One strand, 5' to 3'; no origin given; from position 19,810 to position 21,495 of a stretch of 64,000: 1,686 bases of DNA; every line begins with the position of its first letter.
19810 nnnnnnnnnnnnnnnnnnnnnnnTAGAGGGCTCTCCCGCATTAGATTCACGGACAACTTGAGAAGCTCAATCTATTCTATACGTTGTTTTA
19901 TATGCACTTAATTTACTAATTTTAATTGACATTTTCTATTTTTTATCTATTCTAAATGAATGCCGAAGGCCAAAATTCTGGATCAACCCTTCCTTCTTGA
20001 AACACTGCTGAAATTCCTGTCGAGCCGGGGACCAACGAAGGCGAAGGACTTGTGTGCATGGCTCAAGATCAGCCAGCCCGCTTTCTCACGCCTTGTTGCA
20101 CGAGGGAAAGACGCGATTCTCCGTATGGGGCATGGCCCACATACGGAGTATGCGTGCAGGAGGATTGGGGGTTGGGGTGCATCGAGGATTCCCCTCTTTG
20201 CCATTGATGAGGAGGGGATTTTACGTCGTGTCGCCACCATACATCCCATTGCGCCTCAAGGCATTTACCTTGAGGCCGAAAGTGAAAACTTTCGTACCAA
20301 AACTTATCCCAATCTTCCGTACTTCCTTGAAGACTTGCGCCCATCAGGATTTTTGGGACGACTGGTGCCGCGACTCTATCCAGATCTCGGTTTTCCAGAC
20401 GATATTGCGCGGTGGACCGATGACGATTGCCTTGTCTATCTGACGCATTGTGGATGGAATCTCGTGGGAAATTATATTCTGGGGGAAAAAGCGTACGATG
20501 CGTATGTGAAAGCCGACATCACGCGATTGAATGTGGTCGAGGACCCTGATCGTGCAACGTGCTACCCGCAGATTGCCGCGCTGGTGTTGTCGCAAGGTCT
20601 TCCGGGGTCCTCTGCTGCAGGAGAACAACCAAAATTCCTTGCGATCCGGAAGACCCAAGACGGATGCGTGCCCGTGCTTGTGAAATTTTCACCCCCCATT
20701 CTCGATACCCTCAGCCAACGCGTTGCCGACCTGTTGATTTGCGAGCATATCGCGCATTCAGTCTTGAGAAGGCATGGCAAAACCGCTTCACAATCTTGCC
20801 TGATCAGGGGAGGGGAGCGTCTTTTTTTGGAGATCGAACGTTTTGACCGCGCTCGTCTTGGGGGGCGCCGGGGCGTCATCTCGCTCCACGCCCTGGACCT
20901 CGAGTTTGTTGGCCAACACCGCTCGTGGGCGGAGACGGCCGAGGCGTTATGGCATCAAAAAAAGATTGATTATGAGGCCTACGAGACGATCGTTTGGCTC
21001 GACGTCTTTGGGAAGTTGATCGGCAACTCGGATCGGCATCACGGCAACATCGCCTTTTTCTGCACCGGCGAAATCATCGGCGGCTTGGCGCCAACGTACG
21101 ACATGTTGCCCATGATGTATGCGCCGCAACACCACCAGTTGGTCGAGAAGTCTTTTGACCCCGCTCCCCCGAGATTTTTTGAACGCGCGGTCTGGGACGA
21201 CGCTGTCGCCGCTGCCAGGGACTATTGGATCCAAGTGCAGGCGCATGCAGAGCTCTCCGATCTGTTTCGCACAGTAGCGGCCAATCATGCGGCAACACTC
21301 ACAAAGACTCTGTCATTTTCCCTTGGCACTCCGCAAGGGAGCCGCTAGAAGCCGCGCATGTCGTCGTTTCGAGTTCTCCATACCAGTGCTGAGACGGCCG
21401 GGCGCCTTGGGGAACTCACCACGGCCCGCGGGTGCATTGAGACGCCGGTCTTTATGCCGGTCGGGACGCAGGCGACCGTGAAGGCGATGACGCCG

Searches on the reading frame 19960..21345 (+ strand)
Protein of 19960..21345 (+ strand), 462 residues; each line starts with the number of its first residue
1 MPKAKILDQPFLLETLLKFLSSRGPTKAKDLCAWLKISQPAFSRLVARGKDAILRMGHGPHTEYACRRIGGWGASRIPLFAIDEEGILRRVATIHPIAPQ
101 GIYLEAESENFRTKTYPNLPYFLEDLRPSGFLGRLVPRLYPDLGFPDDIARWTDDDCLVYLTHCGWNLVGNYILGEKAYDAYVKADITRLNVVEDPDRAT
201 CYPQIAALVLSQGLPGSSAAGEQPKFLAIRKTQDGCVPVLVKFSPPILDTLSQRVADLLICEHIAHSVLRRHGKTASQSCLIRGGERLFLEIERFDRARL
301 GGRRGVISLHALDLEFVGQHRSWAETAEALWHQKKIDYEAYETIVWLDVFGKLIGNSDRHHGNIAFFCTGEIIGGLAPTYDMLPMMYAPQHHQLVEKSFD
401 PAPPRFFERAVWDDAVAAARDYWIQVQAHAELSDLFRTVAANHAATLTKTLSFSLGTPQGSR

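Call 39: search_protein_families(library=pfam, proteins=[window:19960-21345:+], max_evalue=0.001)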
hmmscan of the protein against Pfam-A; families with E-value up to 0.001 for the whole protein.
window:19960-21345:+ (462 aa): 1 family
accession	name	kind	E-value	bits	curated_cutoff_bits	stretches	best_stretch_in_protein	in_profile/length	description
PF07804.18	HipA_C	-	1.6e-19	70.9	30.5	1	217-396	1-175/213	HipA-like C-terminal domain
